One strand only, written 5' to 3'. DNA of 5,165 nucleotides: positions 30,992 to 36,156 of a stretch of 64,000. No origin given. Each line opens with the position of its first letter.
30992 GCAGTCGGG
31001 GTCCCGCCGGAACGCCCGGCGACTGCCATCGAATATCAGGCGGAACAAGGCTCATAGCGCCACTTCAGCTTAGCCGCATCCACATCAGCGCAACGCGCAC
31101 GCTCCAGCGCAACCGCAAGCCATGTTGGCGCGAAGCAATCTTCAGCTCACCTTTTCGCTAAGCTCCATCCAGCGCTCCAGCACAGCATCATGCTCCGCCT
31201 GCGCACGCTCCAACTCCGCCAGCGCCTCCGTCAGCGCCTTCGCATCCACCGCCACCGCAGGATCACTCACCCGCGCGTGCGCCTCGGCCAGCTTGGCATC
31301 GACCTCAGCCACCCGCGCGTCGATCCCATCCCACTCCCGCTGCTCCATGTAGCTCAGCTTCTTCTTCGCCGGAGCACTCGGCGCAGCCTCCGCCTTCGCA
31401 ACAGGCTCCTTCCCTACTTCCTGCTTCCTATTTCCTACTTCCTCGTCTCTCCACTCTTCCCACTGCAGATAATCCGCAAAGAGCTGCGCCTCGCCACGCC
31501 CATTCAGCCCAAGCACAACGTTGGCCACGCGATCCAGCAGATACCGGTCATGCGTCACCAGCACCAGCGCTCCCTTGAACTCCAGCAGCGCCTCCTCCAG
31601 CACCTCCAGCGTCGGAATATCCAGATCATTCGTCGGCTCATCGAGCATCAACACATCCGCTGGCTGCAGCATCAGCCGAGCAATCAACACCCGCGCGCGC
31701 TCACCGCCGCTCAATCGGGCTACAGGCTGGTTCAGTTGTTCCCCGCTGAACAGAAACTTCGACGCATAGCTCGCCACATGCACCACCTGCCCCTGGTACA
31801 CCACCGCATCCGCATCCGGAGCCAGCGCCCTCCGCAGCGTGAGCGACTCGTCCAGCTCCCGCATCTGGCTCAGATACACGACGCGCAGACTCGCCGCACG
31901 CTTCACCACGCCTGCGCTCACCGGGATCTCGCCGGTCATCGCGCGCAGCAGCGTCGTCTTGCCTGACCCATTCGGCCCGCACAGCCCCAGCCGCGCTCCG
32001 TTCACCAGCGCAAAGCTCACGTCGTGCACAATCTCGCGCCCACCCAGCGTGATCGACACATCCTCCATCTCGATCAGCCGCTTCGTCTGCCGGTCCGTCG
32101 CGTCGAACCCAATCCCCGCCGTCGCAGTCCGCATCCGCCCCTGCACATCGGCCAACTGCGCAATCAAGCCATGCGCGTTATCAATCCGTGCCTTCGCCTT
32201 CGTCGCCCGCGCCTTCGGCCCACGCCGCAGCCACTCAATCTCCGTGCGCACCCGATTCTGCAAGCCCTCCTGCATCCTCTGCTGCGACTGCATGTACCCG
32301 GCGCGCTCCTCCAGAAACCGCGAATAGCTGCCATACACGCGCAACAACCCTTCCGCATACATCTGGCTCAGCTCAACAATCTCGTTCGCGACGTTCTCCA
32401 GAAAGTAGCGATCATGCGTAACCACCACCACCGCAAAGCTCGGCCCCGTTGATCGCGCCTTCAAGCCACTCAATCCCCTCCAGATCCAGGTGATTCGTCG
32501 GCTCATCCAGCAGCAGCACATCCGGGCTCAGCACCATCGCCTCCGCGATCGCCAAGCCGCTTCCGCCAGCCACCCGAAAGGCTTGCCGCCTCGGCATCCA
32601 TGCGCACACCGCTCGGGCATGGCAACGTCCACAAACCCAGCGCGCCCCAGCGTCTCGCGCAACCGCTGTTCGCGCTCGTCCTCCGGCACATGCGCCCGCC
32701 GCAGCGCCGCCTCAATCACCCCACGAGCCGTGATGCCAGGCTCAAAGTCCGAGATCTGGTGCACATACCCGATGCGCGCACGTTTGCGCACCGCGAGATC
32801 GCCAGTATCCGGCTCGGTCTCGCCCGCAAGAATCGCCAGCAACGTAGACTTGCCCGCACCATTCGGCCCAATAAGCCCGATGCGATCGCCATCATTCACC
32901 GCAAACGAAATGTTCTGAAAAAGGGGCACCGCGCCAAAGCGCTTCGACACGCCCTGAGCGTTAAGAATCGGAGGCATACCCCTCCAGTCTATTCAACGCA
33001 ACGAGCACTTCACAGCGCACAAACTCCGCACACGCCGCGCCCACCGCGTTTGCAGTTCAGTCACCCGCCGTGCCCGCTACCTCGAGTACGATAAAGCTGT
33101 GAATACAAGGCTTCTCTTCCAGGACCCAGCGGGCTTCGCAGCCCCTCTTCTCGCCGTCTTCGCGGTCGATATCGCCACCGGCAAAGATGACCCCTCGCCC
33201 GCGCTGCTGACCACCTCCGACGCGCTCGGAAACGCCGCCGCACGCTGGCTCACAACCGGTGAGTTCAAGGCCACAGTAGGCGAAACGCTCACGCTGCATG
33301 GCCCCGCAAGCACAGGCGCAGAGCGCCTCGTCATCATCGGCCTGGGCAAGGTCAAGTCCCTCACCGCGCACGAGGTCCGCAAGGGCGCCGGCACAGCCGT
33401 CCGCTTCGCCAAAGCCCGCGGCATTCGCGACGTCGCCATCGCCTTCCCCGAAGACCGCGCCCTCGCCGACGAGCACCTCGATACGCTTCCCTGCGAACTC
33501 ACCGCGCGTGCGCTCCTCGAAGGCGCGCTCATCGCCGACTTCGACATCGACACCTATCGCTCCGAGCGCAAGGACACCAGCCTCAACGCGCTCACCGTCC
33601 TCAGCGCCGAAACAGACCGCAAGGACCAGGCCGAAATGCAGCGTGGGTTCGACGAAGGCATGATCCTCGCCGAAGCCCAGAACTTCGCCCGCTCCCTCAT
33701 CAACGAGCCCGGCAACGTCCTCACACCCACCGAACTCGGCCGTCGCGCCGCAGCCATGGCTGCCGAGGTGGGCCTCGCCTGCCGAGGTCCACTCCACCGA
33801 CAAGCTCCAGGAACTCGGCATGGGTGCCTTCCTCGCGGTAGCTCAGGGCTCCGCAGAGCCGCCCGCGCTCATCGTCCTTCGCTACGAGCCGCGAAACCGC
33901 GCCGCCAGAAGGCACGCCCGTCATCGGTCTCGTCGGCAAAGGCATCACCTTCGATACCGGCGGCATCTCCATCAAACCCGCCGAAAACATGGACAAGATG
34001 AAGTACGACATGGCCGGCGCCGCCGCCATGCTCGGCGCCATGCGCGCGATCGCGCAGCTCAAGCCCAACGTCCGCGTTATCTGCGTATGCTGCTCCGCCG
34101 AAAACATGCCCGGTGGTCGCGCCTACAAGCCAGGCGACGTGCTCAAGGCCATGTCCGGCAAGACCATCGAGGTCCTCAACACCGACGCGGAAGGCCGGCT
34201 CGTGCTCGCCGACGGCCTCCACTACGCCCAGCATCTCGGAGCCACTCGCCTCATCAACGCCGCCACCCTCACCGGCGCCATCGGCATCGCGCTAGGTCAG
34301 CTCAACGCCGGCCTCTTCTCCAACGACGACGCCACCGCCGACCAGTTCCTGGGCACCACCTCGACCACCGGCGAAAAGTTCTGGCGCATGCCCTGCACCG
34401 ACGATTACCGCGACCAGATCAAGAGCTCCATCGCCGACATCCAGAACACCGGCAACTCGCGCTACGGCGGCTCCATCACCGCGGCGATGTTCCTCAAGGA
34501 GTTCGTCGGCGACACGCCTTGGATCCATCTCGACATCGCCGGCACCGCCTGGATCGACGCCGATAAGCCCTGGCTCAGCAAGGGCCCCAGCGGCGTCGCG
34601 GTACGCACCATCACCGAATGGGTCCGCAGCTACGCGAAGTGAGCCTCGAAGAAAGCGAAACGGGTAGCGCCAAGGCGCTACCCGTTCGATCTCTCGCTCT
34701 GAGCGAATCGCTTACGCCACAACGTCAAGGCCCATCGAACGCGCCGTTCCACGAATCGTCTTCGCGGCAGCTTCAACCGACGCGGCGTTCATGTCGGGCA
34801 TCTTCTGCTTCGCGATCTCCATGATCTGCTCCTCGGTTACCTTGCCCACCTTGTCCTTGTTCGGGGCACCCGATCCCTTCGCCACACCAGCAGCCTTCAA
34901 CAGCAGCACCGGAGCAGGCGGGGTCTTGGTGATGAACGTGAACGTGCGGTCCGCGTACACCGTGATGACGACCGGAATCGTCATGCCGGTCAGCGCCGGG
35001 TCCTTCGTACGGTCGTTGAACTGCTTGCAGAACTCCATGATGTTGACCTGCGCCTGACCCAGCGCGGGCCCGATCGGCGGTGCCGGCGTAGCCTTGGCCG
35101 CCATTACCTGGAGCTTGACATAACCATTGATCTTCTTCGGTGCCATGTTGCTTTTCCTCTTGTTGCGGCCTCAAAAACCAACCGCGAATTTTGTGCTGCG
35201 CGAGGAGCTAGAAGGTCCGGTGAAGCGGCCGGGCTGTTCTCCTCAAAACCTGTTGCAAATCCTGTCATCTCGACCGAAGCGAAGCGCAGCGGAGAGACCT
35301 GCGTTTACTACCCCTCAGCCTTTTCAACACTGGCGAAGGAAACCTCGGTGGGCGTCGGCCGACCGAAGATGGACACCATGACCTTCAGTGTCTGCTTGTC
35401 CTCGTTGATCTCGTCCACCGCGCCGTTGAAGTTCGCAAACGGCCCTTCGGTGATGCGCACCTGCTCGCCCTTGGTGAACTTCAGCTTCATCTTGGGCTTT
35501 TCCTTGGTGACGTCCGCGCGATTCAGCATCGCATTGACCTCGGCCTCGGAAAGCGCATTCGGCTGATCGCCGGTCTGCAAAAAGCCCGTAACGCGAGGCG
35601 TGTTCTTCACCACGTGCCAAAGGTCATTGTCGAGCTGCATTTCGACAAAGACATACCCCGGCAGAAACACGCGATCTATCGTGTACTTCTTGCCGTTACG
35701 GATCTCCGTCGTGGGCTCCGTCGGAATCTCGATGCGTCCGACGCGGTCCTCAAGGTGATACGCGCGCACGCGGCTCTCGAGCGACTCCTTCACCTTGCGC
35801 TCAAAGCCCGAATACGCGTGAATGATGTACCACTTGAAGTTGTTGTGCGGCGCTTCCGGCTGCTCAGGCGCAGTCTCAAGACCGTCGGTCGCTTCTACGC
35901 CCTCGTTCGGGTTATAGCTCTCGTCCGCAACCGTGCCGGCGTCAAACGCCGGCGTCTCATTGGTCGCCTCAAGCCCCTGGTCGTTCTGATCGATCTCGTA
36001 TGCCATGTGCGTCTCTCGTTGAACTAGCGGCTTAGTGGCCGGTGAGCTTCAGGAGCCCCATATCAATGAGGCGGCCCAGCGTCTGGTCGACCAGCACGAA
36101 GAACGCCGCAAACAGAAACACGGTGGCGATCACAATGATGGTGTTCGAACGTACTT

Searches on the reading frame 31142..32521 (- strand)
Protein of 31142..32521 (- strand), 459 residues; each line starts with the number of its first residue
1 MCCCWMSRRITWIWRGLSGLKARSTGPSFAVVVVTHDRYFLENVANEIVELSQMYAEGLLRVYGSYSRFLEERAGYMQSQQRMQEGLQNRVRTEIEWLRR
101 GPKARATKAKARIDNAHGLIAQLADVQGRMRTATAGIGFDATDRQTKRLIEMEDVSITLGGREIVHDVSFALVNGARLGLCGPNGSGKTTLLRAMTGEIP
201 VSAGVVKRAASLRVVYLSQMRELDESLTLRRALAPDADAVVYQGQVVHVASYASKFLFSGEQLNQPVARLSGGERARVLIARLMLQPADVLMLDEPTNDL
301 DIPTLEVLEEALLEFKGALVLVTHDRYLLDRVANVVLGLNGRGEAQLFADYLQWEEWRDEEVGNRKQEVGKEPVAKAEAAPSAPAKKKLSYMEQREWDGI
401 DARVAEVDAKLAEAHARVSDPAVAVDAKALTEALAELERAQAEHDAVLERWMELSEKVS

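Call 46: search_protein_families(library=pfam, proteins=[window:31142-32521:-], max_evalue=0.00001)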
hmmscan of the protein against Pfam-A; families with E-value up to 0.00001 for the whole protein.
window:31142-32521:- (459 aa): 3 families
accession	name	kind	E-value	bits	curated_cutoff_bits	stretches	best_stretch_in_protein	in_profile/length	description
PF00005.33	ABC_tran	-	3.3e-25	89.7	25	1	166-298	2-137/137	ABC transporter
PF16326.10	ABC_tran_CTD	-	3.5e-17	62.8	32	1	388-456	1-69/69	ABC transporter C-terminal domain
PF13304.12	AAA_21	-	1.7e-07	32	27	0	180-195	4-19/304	AAA domain, putative AbiEii toxin, Type IV TA system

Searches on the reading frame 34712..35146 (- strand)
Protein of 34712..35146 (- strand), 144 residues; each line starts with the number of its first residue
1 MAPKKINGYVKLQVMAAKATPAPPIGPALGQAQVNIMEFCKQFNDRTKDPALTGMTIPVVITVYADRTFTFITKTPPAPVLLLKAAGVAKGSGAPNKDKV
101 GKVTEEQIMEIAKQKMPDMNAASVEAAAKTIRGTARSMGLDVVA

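Call 46: search_protein_families(library=pfam, proteins=[window:34712-35146:-], max_evalue=0.00001)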
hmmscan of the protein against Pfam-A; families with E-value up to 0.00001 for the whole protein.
window:34712-35146:- (144 aa): 2 families
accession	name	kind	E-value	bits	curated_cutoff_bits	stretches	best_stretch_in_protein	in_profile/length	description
PF00298.24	Ribosomal_L11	-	3.6e-29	101.4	21.4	1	74-142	1-69/69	Ribosomal protein L11, RNA binding domain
PF03946.19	Ribosomal_L11_N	-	7.7e-28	96.5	32.9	1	10-69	1-58/58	Ribosomal protein L11, N-terminal domain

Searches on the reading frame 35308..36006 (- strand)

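Call 46: search_protein_families(library=pfam, proteins=[window:35308-36006:-], max_evalue=0.00001)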
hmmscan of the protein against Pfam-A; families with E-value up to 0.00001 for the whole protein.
window:35308-36006:- (232 aa): 2 families
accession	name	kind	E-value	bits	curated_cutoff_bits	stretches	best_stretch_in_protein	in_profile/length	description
PF02357.24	NusG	-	2.2e-25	89.4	22.2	1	58-160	2-92/93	Transcription termination factor nusG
PF00467.35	KOW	-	5.1e-07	29.7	22.3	1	179-209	1-31/32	KOW motif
